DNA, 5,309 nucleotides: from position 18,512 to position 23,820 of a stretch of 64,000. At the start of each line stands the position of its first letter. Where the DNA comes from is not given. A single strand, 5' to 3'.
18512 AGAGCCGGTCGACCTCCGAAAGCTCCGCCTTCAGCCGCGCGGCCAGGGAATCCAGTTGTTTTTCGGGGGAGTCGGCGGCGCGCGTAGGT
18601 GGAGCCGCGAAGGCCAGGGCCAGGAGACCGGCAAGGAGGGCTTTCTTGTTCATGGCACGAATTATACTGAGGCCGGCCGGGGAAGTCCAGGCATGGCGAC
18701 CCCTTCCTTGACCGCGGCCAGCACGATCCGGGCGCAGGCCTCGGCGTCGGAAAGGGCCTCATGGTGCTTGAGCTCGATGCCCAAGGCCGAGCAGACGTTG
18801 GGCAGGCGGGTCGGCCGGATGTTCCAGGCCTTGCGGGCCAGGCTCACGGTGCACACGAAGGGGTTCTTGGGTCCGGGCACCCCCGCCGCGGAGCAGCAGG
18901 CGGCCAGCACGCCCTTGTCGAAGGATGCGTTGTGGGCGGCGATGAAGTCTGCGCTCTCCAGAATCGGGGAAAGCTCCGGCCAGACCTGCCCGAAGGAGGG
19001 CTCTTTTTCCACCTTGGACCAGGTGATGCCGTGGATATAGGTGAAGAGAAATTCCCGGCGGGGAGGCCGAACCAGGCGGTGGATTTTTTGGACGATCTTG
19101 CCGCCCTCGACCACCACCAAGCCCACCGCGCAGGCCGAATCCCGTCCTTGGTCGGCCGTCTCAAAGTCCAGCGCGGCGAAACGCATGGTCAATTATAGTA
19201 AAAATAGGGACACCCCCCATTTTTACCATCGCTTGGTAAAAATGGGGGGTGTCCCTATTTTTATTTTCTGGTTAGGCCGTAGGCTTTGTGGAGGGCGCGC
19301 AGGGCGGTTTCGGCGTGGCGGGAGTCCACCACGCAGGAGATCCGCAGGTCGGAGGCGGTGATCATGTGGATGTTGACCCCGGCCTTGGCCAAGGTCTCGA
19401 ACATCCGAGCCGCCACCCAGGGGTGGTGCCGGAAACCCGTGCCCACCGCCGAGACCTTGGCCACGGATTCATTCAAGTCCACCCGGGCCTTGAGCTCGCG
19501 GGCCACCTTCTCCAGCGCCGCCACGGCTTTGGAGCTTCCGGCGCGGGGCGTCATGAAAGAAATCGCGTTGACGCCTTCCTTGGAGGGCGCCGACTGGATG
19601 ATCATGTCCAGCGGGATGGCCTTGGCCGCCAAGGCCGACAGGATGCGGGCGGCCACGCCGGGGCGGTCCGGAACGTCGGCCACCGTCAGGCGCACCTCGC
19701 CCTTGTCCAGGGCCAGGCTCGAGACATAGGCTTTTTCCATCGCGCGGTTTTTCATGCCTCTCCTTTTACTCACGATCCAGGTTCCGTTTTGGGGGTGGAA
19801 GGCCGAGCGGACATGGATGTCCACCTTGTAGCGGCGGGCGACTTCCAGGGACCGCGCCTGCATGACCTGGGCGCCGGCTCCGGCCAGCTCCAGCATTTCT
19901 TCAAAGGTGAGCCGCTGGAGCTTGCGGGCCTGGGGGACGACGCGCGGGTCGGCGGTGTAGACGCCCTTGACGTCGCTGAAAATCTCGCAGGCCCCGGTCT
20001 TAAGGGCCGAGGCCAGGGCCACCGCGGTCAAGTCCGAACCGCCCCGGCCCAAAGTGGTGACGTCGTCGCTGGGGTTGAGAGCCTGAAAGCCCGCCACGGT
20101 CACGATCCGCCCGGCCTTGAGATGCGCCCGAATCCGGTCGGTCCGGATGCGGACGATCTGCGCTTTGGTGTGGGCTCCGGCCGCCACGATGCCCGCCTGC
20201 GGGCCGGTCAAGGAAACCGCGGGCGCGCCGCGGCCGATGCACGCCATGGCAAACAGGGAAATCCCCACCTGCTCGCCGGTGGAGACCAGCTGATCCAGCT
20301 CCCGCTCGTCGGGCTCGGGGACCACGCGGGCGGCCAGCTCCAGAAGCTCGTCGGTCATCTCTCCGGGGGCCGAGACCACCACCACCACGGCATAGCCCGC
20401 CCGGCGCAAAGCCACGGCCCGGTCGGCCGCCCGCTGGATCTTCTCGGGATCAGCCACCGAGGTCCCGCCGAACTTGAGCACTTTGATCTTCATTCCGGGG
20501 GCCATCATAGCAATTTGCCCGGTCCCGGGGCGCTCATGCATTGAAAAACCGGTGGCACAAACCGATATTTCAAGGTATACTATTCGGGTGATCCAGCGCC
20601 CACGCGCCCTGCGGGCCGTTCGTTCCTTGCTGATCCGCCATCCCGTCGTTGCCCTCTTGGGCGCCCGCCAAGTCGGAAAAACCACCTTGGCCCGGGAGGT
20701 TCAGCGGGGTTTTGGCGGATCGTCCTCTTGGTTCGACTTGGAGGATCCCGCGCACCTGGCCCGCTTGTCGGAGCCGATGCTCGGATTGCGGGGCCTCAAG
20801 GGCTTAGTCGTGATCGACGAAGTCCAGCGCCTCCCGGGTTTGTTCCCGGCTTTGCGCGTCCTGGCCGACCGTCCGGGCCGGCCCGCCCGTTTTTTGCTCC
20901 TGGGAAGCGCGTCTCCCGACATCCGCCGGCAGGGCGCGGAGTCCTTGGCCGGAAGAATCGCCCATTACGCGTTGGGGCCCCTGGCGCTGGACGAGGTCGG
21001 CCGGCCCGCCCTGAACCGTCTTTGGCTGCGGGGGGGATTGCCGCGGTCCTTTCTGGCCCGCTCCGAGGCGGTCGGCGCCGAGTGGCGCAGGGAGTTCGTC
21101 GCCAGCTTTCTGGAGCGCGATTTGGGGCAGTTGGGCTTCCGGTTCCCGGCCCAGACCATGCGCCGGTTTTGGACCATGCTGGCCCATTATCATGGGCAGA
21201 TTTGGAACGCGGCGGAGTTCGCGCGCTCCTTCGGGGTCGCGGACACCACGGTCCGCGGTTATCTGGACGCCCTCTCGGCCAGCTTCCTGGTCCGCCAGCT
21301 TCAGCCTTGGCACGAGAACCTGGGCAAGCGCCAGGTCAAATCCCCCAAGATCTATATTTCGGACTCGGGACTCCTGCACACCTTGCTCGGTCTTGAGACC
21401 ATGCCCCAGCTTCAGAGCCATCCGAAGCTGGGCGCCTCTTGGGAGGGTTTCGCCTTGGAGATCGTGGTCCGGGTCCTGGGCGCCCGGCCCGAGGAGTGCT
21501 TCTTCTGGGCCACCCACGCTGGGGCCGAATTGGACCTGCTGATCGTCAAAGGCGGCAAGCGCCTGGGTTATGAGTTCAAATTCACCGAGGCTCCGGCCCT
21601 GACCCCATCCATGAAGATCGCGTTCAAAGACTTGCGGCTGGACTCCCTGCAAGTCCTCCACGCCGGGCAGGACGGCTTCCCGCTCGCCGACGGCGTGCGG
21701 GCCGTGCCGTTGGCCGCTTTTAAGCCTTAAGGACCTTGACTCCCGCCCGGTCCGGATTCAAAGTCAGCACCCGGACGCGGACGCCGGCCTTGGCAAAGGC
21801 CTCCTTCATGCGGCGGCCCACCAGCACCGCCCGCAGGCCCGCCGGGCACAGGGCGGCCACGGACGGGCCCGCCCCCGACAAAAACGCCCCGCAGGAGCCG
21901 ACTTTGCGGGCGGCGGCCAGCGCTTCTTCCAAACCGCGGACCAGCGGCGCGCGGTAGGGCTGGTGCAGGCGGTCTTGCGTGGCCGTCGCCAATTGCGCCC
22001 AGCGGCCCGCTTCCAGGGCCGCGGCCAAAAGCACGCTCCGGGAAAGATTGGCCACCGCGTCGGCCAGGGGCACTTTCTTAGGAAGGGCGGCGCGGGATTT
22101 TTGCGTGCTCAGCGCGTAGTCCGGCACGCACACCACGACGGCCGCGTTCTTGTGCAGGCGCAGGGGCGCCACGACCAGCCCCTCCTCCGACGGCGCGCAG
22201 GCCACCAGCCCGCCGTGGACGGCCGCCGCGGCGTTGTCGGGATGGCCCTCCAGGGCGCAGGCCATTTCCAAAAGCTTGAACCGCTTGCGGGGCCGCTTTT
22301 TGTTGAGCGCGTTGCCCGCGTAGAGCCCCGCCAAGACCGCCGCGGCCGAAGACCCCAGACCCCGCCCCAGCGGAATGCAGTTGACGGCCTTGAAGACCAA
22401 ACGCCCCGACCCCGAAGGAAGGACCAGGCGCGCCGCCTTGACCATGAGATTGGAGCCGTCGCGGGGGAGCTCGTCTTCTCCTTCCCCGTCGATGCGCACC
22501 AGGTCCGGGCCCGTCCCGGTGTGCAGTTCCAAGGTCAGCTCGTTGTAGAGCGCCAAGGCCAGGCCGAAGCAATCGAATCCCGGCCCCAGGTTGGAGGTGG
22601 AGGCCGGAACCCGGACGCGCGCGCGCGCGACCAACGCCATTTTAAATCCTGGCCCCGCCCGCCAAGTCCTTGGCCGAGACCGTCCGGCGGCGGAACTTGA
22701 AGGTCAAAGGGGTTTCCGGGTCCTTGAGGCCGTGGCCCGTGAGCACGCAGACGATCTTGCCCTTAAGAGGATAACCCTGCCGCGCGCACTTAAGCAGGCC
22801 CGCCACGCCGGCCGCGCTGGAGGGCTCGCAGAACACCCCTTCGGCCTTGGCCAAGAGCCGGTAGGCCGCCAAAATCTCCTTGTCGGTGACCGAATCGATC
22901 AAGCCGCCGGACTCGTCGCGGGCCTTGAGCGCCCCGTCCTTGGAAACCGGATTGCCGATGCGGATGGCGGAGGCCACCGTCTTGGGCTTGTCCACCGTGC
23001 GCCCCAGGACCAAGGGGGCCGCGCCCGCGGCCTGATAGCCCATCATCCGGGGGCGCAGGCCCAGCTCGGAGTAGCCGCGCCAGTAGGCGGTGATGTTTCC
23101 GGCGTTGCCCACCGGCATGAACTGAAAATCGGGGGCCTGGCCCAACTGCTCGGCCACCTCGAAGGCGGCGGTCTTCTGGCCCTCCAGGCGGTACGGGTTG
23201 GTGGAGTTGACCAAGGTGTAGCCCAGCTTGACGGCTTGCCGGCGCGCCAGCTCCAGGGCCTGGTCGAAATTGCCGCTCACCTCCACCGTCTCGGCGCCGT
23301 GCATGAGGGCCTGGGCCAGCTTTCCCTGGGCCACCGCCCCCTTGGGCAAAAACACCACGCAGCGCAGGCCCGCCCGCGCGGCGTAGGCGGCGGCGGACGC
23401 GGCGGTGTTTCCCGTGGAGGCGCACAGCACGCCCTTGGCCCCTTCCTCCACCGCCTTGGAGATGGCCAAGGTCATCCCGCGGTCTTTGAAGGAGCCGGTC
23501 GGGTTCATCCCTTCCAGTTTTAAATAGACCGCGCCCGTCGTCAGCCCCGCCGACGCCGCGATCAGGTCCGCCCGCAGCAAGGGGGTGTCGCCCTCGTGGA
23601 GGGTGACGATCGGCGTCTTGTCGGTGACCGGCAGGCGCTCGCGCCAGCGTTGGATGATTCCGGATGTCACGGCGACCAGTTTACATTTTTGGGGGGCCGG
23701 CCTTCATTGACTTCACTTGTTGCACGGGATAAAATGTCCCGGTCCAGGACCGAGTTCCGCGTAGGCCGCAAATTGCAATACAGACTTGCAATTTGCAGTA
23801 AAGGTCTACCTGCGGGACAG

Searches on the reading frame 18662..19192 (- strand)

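Call 47: search_protein_families(library=pfam, proteins=[window:18662-19192:-], max_evalue=0.0001)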
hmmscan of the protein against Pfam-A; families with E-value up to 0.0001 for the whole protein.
window:18662-19192:- (176 aa): 2 families
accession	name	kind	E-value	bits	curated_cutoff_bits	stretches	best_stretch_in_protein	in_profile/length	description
PF00929.31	RNase_T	-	3.5e-19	70.4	24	1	8-156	3-163/164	Exonuclease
PF16473.11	Rv2179c-like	-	4.8e-05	23.6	27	0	8-159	5-175/177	3'-5' exoribonuclease Rv2179c-like domain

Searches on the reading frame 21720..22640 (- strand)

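Call 47: search_protein_families(library=pfam, proteins=[window:21720-22640:-], max_evalue=0.0001)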
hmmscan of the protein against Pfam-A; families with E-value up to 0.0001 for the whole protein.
window:21720-22640:- (306 aa): 2 families
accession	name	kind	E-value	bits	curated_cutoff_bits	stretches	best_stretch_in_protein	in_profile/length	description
PF00288.32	GHMP_kinases_N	-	1.1e-12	48.4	22.3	1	64-144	1-87/87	GHMP kinases N terminal domain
PF08544.19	GHMP_kinases_C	-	7.3e-11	42.8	21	1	206-283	2-84/85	GHMP kinases C terminal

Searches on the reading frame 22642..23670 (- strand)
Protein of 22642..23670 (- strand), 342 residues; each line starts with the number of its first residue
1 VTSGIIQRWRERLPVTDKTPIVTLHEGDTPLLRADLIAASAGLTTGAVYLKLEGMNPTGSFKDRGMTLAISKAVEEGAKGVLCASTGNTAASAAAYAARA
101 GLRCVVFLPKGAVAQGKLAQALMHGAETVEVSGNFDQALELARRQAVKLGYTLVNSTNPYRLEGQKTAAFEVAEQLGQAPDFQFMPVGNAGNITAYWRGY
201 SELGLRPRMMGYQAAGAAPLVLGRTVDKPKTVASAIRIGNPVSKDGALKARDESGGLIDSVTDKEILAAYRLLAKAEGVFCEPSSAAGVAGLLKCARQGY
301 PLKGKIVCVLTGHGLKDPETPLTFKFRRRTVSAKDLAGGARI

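Call 47: search_protein_families(library=pfam, proteins=[window:22642-23670:-], max_evalue=0.0001)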
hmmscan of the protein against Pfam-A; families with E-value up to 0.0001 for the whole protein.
window:22642-23670:- (342 aa): 1 family
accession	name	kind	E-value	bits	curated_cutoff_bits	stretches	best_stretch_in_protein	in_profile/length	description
PF00291.31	PALP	-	3.2e-78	263.5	35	1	22-312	1-295/295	Pyridoxal-phosphate dependent enzyme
